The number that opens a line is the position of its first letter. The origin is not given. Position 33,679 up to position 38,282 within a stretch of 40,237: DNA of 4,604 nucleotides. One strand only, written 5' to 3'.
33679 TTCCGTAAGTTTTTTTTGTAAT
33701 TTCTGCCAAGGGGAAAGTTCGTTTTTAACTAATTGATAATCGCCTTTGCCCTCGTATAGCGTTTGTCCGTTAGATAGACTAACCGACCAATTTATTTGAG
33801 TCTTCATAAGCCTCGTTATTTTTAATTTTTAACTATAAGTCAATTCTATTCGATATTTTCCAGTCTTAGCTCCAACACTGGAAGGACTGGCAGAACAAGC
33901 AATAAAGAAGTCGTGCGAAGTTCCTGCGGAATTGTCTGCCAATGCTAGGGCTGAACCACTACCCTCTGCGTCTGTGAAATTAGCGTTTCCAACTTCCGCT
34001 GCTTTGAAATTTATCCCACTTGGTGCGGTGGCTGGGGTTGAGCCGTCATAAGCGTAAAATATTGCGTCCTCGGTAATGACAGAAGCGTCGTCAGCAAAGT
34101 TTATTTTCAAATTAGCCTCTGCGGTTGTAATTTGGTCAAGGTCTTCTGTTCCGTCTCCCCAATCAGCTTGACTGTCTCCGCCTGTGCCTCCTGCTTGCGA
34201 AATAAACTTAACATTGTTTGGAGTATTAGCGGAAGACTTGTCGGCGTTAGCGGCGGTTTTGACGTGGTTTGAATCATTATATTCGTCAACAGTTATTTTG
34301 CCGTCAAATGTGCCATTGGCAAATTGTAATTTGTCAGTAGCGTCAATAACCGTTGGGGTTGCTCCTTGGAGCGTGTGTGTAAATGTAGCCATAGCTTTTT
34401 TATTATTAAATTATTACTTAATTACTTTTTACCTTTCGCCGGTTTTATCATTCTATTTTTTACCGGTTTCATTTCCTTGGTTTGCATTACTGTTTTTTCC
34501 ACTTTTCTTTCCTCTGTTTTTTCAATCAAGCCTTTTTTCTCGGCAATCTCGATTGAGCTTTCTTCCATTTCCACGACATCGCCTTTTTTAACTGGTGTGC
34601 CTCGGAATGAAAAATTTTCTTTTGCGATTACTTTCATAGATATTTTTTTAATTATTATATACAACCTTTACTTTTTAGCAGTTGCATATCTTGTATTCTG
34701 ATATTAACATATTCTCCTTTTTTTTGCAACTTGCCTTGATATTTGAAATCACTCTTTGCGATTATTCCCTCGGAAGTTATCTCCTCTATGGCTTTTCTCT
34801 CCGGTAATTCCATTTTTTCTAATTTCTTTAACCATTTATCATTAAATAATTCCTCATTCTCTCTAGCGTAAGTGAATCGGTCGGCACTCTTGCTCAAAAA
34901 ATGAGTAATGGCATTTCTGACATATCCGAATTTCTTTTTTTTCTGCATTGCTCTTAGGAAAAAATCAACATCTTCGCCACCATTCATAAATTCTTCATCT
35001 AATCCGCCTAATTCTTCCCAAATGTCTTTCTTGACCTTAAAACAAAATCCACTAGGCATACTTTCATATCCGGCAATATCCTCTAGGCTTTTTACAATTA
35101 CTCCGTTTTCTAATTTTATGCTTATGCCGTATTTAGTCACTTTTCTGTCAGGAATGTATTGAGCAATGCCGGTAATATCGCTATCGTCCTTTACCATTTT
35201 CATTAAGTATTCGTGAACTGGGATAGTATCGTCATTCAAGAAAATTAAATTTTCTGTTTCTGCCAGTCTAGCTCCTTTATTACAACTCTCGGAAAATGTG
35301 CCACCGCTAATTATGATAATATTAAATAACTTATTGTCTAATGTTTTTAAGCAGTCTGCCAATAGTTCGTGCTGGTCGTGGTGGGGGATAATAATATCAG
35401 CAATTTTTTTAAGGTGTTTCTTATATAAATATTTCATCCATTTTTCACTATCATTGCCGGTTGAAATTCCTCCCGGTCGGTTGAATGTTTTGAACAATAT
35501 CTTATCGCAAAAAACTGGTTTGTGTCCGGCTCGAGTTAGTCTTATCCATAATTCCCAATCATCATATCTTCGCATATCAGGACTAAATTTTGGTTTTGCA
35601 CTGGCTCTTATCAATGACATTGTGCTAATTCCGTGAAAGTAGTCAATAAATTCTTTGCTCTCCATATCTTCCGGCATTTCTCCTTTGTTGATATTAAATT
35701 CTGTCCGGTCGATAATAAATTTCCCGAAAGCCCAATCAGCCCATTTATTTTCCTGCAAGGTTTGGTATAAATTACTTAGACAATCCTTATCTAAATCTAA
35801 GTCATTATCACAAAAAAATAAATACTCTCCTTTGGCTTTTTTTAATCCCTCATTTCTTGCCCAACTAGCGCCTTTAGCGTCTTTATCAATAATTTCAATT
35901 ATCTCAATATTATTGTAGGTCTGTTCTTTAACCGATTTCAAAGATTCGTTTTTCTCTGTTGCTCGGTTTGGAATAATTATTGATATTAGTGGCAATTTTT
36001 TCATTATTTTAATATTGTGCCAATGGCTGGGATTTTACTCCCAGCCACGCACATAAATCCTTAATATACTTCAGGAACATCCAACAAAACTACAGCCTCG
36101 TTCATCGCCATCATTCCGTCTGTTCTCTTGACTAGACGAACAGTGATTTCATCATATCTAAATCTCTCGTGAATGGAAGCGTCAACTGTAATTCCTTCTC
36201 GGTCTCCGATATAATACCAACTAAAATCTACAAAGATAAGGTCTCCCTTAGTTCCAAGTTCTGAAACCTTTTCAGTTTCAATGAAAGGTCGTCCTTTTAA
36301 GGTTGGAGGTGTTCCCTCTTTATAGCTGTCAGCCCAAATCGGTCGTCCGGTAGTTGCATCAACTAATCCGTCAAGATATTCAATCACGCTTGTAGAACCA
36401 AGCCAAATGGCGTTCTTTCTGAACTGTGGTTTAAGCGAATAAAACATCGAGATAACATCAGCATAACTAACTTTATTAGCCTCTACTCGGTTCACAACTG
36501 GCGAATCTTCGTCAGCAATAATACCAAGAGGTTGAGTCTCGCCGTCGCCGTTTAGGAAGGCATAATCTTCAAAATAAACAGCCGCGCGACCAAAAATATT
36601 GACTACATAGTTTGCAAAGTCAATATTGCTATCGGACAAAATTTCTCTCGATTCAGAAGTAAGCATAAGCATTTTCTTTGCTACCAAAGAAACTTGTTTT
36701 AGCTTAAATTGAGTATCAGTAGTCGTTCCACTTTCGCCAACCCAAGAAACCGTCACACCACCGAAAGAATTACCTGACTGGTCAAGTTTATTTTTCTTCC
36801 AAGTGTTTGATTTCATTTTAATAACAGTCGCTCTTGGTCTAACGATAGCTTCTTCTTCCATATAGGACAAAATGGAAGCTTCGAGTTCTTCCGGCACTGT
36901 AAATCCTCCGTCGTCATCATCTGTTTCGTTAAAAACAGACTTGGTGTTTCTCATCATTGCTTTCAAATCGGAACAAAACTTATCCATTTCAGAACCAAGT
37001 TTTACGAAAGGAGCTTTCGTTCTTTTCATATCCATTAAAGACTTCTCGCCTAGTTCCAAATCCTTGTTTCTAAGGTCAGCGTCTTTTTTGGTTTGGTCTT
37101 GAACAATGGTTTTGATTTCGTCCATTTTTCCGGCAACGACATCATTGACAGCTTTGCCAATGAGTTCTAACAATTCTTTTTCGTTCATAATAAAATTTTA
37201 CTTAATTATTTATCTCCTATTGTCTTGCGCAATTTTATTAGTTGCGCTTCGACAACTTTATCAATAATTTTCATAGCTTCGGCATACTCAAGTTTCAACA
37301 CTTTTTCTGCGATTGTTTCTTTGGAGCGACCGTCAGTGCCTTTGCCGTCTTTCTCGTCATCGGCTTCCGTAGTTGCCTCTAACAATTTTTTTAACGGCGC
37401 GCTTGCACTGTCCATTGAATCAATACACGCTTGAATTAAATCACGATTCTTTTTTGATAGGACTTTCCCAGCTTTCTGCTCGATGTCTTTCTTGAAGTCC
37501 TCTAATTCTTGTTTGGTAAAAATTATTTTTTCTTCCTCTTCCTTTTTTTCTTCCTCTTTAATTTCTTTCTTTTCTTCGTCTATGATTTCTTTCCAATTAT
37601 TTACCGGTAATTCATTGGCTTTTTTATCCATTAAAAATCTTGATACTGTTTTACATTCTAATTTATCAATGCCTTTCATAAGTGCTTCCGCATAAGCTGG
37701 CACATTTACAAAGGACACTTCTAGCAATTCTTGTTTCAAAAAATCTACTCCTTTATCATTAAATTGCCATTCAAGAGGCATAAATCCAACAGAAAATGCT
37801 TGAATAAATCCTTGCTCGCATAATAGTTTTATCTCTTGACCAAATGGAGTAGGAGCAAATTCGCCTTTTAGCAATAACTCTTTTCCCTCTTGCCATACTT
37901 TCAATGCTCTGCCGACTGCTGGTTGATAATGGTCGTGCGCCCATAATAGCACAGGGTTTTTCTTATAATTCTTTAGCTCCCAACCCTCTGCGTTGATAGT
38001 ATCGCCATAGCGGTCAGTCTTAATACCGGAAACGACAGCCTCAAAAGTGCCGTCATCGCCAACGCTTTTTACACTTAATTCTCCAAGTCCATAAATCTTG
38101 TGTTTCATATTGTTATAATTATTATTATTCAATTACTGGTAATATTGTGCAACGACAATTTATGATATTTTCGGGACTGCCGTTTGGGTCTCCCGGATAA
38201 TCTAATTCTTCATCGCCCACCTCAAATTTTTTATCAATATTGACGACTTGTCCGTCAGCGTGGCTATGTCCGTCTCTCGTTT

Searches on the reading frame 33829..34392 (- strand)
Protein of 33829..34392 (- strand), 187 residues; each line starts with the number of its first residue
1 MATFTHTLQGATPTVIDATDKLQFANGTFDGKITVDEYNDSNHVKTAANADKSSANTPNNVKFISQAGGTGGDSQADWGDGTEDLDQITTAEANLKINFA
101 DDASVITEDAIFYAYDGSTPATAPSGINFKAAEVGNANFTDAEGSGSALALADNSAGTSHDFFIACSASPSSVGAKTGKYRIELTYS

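Call 7: search_protein_families(library=phrogs, proteins=[window:33829-34392:-], max_evalue=0.001)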
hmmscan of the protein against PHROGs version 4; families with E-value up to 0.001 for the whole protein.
window:33829-34392:- (187 aa): 0 families

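Call 16: search_protein_families(library=pfam, proteins=[window:33829-34392:-], max_evalue=0.01)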
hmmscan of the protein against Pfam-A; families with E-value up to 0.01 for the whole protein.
window:33829-34392:- (187 aa): 0 families

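Call 34: find_related_loci(query=A1, collection=viral_contigs, flank=10000)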
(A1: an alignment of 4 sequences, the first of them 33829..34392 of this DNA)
Query A1 (187 aa) in viral_contigs; peptide patterns used: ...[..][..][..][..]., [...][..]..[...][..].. (x = any residue, [..] = any of these).
191 stretches matched a pattern; 43 encode a relative of the query (tblastn E <= 1e-3); 43 distinct loci.
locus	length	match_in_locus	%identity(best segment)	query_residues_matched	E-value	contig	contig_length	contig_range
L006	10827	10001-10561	75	1-187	6e-80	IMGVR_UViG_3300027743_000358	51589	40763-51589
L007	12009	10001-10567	69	1-187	7e-79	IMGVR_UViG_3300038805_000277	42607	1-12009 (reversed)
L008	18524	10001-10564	65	1-187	3e-76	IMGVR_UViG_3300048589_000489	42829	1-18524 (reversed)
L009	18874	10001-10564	68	1-187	3e-75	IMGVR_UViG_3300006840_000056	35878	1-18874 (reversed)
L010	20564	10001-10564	65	1-187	7e-75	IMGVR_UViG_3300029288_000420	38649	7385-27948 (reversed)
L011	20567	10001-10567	65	1-187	2e-74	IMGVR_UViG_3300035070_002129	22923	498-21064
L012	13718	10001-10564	62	1-187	3e-71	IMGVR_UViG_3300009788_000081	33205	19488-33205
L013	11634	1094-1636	64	1-187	3e-71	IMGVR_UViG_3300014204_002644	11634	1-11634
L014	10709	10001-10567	60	1-187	9e-71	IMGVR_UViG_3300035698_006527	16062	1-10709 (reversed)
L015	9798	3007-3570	61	1-187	1e-70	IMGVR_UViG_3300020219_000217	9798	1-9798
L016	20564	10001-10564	62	1-187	3e-69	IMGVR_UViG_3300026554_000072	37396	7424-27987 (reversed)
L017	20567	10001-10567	60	1-187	2e-68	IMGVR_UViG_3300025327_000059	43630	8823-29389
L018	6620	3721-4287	60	1-187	2e-68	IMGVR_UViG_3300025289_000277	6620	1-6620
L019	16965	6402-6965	62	1-187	1e-67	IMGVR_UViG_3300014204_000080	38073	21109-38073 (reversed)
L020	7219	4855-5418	65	1-186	2e-67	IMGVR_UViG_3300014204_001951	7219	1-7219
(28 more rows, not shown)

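Call 35: search_solved_structures(query=A1, max_evalue=10)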
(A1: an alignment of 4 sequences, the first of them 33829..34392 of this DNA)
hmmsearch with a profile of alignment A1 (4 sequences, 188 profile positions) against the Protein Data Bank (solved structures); distinct sequences matched with E-value up to 10: 1.
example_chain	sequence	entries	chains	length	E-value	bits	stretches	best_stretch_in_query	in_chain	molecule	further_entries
6lce_A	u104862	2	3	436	0.094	15.7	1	71-178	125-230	ABC transporter substrate binding component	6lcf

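Call 39: search_protein_families(library=ncbifam, proteins=[window:33829-34392:-], max_evalue=0.01)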
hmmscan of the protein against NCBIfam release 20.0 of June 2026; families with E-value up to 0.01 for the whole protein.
window:33829-34392:- (187 aa): 0 families

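Call 59: search_dna_similar(query=window:33829-34392:-, collection=phages, mode=protein, max_evalue=0.001, max_rows=20)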
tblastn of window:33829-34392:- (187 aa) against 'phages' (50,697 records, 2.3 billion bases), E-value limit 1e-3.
No match.

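Call 61: find_related_loci(query=A1, collection=genome_contigs, flank=10000)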
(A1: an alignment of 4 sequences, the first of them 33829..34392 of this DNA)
Query A1 (187 aa) in genome_contigs; peptide patterns used: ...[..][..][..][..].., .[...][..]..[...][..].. (x = any residue, [..] = any of these).
47 stretches matched a pattern; 2 encode a relative of the query (tblastn E <= 1e-3); 2 distinct loci.
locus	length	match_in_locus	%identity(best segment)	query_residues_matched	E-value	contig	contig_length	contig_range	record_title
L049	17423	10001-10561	76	1-187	7e-91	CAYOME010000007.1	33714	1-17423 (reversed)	MAG TPA_asm: uncultured Candidatus Saccharibacteria bacterium isolate SRP294416_co1_589 genome assembly, contig: NODE_22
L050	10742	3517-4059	50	1-186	2e-54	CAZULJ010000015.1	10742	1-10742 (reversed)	MAG TPA_asm: uncultured Candidatus Saccharibacteria bacterium isolate binchicken_co27_145 genome assembly, contig: NODE_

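Call 64: find_homologous_proteins(query=window:33829-34392:-, max_evalue=0.00001)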
Query window:33829-34392:- (187 aa): 525 proteins with E <= 0.00001 among 733 candidates; the best 120 are listed.
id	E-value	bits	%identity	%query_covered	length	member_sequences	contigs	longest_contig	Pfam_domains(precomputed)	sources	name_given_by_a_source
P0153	5.7e-114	396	100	100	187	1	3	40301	-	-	-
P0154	3.3e-89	316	82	100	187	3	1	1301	-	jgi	jgi:hypothetical protein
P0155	6.1e-86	305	77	100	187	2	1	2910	-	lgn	-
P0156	1.7e-83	297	79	100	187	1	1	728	-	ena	-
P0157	3.2e-83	296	75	100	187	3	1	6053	-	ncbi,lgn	-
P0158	5.5e-81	289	75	100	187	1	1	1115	-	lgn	-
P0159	9.2e-81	288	76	100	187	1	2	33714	-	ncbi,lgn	-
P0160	1.3e-80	288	77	100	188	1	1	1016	-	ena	-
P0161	5.3e-80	286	78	100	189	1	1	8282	-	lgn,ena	-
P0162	4.3e-79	283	74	100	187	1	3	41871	-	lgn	-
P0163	9.7e-79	282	75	100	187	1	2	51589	-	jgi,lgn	-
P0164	1.0e-77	278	73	100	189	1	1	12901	-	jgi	jgi:hypothetical protein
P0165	1.0e-77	278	73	100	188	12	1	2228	-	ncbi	-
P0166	1.3e-76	275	72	100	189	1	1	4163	-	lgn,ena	-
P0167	1.4e-76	275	76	93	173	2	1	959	-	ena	-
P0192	3.1e-72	260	72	100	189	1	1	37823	-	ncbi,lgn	-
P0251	5.6e-68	247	66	100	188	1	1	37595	-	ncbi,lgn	-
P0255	6.9e-68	246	68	100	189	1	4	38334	-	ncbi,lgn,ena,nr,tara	ncbi:MAG: hypothetical protein Tp172MES00d2C118482111_44 [Prokaryotic dsDNA virus sp.]|nr:MAG: hypot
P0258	1.0e-67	246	67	99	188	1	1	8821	-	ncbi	-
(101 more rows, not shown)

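Call 72: predict_structure(alignment_id=A6)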
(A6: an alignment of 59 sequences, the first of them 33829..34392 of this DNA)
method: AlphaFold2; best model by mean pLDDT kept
length: 187 residues; sequences in the alignment: 59
mean_pLDDT: 94.2   pTM: 0.89
mean pLDDT of the five models: 94.2, 94.0, 93.9, 93.7, 92.2
residues with pLDDT >= 90: 165; 70-90: 19; 50-70: 3; < 50: 0
segments of 3 or more residues with pLDDT < 50: none
pLDDT, mean of each block of 10 residues (from residue 1): 92 96 95 97 96 93 94 94 96 95 89 97 97 97 97 81 97 96 91
secondary structure, 60 per line:
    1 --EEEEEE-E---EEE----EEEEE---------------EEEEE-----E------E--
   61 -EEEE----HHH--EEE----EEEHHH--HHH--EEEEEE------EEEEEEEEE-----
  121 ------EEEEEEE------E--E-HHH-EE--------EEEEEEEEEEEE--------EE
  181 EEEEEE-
elements in order: E3-8 E14-16 E21-25 E41-45 E62-65 E75-77 E82-84 E95-100 E107-115 E127-133 E159-170 E179-186

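Call 76: fold_search(model_id=the predicted structure, library=pdb)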
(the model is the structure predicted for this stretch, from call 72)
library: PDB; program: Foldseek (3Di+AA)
matches with E <= 10: 498; with E <= 0.001: 0
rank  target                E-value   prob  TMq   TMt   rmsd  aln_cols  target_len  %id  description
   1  5iqo_A                3.5e-03  0.98  0.30  0.38   9.1       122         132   15  Crystal structure of the E. coli type 1 pilus subunit FimG (engineered variant with substitutions Q134E and S138E; N-t (released 2016-07-06)
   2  3bfq_G                7.9e-03  0.97  0.30  0.39   9.0       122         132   14  Crystal structure of truncated FimG (FimGt) in complex with the donor strand peptide of FimF (DSF) (released 2008-03-04)
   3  5iqm_A                1.0e-02  0.92  0.28  0.36   9.2       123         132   15  Crystal structure of the E. coli type 1 pilus subunit FimG (engineered variant with substitution Q134E; N-terminal Fim (released 2016-07-06)
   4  3jwn_G                3.0e-02  0.94  0.32  0.39   9.0       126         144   16  Complex of FimC, FimF, FimG and FimH (released 2010-06-16)
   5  2uy6_B                3.9e-02  0.80  0.29  0.35   9.0       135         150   12  Crystal structure of the P pilus rod subunit PapA (released 2007-05-29)
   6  2xg4_B                5.1e-02  0.41  0.23  0.26   9.6       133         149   13  E. coli P pilus chaperone-subunit complex PapD-PapH bound to pilus biogenesis inhibitor, pilicide 2c (released 2010-07-14)
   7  5cyl_C                5.7e-02  0.77  0.26  0.16   6.9       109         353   11  Crystal structure of the CupB6 tip adhesin from Pseudomonas aeruginosa (released 2016-10-05)
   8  2j2z_B                6.4e-02  0.57  0.23  0.27   7.2       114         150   15  X-Ray Structure of the Chaperone PapD in complex with the Pilus terminator subunit PapH at 2.3 Angstrom resolution (released 2006-11-08)
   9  5afo_A                6.7e-02  0.82  0.27  0.17   6.0       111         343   13  Long Polar Fimbriae adhesin LpfD from the adherent invasive E. coli strain LF82 (released 2015-08-05)
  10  3sqb_B                7.5e-02  0.69  0.32  0.40  13.6       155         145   15  Structure of the major type 1 pilus subunit FimA bound to the FimC chaperone (released 2012-05-30)
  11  7ueg_A                7.5e-02  0.38  0.29  0.29  16.6       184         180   11  Cryo-EM of bundling pili from Pyrobaculum calidifontis (released 2022-06-29)
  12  6erj_A                8.8e-02  0.60  0.29  0.33  11.8       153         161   10  Self-complemented FimA subunit from Salmonella enterica (released 2019-01-30)
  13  9fw9_B                8.8e-02  0.47  0.25  0.32  12.3       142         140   13  Cryo-EM structure of the type 1 pilus assembly platform as part of the FimA-bound chaperone-usher pilus complex (FimDH (released 2025-06-04)
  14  5cyl_A                9.3e-02  0.85  0.29  0.17   6.4       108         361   12  Crystal structure of the CupB6 tip adhesin from Pseudomonas aeruginosa (released 2016-10-05)
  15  7b0x_I                9.3e-02  0.41  0.28  0.35   8.5       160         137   14  Crystal structure of the ternary complex of the E. coli type 1 pilus proteins FimC, FimI and the N-terminal domain of  (released 2021-12-08)
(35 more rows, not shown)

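Call 80: fold_search(model_id=the predicted structure, library=viral)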
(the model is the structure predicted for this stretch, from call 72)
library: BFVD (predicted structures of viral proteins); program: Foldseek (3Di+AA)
matches with E <= 10: 494; with E <= 0.001: 0
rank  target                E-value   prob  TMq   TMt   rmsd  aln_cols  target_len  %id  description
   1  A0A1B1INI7            1.8e-02  0.10  0.14  0.09  17.1       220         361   14  (no name in the UniProt tables at hand)
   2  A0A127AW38            4.3e-02  0.87  0.36  0.42  11.1       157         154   13  Uncharacterized protein [Bacillus phage SP-15]
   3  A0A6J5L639            8.6e-02  0.09  0.20  0.08  19.1       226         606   14  PA14 domain containing protein (Fragment) [uncultured Caudovirales phage]
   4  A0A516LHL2            8.6e-02  0.09  0.18  0.07  16.5       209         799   14  (no name in the UniProt tables at hand)
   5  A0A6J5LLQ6            1.3e-01  0.05  0.13  0.06  18.2       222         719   13  Uncharacterized protein [uncultured Caudovirales phage]
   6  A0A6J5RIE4            1.6e-01  0.08  0.18  0.15  22.6       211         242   12  Uncharacterized protein [uncultured Caudovirales phage]
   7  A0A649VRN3            1.6e-01  0.08  0.14  0.12  20.8       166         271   11  Minor tail protein [Gordonia phage Stormageddon]
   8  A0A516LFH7            1.9e-01  0.07  0.14  0.07  23.5       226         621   11  (no name in the UniProt tables at hand)
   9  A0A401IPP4            2.1e-01  0.06  0.16  0.16  17.9       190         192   13  Wsv311-like protein [Sesarmops intermedium nimavirus]
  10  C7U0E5                2.6e-01  0.04  0.15  0.10  18.8       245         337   11  (no name in the UniProt tables at hand)
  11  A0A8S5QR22            2.8e-01  0.15  0.18  0.25   9.0       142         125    7  Uncharacterized protein [Myoviridae sp. ctgXL3]
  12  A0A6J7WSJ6            2.8e-01  0.13  0.26  0.09  15.8       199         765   14  PA14 domain containing protein [uncultured Caudovirales phage]
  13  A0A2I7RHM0            2.8e-01  0.06  0.15  0.09  16.1       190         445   12  (no name in the UniProt tables at hand)
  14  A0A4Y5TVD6            2.8e-01  0.03  0.13  0.12  19.4       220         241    9  Uncharacterized protein [Vibrio phage VAP7]
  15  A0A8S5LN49            2.9e-01  0.15  0.27  0.25  12.4       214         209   10  Uncharacterized protein [Siphoviridae sp. ctsf32]
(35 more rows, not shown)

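Call 95: list_cluster_members(proteins=[P0157, P0159, P0165, P0192, P0251, P0258, P0255])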
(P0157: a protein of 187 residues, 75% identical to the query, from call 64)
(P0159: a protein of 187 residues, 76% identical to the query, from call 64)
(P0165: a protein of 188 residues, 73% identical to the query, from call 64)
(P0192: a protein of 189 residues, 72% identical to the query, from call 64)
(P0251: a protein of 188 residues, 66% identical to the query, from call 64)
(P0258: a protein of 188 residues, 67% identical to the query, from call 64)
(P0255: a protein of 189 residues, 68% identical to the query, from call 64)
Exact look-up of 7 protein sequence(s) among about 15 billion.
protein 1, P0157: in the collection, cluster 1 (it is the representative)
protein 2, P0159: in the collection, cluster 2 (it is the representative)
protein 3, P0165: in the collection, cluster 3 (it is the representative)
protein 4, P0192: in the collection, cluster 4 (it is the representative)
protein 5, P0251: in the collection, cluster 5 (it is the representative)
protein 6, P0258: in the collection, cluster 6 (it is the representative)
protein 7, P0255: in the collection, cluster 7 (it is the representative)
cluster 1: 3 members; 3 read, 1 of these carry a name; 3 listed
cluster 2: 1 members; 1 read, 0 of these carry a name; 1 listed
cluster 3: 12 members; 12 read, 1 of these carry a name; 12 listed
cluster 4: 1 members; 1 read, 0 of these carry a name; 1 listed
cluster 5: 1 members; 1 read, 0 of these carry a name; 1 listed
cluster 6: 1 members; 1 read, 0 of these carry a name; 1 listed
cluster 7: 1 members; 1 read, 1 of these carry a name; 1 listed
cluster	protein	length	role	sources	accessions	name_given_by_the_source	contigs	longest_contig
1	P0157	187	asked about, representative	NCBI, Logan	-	-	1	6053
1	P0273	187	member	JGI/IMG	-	hypothetical protein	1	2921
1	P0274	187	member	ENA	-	-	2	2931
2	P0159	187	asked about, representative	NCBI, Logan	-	-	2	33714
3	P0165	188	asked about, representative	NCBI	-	-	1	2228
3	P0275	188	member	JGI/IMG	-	hypothetical protein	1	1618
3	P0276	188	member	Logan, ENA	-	-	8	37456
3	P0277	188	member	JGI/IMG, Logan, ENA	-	-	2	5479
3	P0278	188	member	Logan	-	-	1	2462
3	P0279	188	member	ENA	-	-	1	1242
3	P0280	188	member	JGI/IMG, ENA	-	-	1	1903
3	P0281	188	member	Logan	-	-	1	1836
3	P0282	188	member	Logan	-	-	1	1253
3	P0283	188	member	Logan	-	-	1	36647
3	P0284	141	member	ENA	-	-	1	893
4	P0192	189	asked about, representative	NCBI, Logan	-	-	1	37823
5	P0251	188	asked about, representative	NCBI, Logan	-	-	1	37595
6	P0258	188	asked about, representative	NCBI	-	-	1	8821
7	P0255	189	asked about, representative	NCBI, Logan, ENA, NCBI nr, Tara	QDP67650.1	MAG: hypothetical protein Tp172MES00d2C118482111_44 [Prokaryotic dsDNA virus sp.] | strand:- start:4718 stop:5287 length:570 start_codon:yes stop_codon:yes gene_type:complete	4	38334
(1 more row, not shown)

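Call 97: find_encoding_contigs(protein=P0153, flank=6000, max_places=4)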
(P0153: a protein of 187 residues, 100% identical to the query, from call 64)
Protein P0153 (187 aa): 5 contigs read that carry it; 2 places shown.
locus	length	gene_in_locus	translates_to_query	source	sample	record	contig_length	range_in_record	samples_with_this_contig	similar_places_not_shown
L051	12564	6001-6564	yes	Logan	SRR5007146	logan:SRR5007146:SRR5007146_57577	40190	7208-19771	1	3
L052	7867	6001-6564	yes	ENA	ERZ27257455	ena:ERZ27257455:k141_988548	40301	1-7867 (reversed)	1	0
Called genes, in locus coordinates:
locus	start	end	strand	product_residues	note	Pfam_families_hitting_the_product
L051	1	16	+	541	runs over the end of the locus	PF27249:MJ0330_N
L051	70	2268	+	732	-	PF04860:Phage_portal, PF04233:Phage_Mu_F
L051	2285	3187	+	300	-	PF04586:Peptidase_S78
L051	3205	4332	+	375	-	PF05065:Phage_capsid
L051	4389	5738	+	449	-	PF10111:Glyco_tranf_2_2 (faint), PF13641:Glyco_tranf_2_3 (faint), PF00535:Glycos_transf_2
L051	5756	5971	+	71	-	-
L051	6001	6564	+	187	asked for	-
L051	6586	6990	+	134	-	-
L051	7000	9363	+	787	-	-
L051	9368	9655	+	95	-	-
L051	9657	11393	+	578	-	-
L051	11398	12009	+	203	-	-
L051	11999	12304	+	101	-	-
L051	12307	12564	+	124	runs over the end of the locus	PF04883:HK97-gp10_like (weak)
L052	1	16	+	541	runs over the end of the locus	PF27249:MJ0330_N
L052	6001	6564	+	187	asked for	-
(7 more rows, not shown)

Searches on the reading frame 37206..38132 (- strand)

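Call 7: search_protein_families(library=phrogs, proteins=[window:37206-38132:-], max_evalue=0.001)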
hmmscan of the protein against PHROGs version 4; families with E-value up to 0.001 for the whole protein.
window:37206-38132:- (308 aa): 9 families
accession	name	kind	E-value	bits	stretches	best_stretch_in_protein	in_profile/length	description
phrog_80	-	head and packaging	1.3e-27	98.2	1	5-248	213-451/607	head maturation protease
phrog_617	-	head and packaging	7.5e-22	79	1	18-229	15-229/626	major head protein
phrog_11321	-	unknown function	5.4e-14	53.4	1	40-232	13-223/327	-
phrog_3244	-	head and packaging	6.9e-12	46.7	1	25-212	30-235/326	head maturation protease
phrog_2263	-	head and packaging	1.6e-11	44.8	1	58-154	73-175/551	major head protein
phrog_3270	-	head and packaging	1.1e-08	35.2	1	39-270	17-232/603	head maturation protease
phrog_4523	-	head and packaging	3e-07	30.6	1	62-276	74-293/644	major head and protease protein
phrog_2753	-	head and packaging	4.1e-07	30.9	1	21-157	16-148/333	head maturation protease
phrog_11382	-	unknown function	0.00065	21.1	0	154-235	24-103/117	-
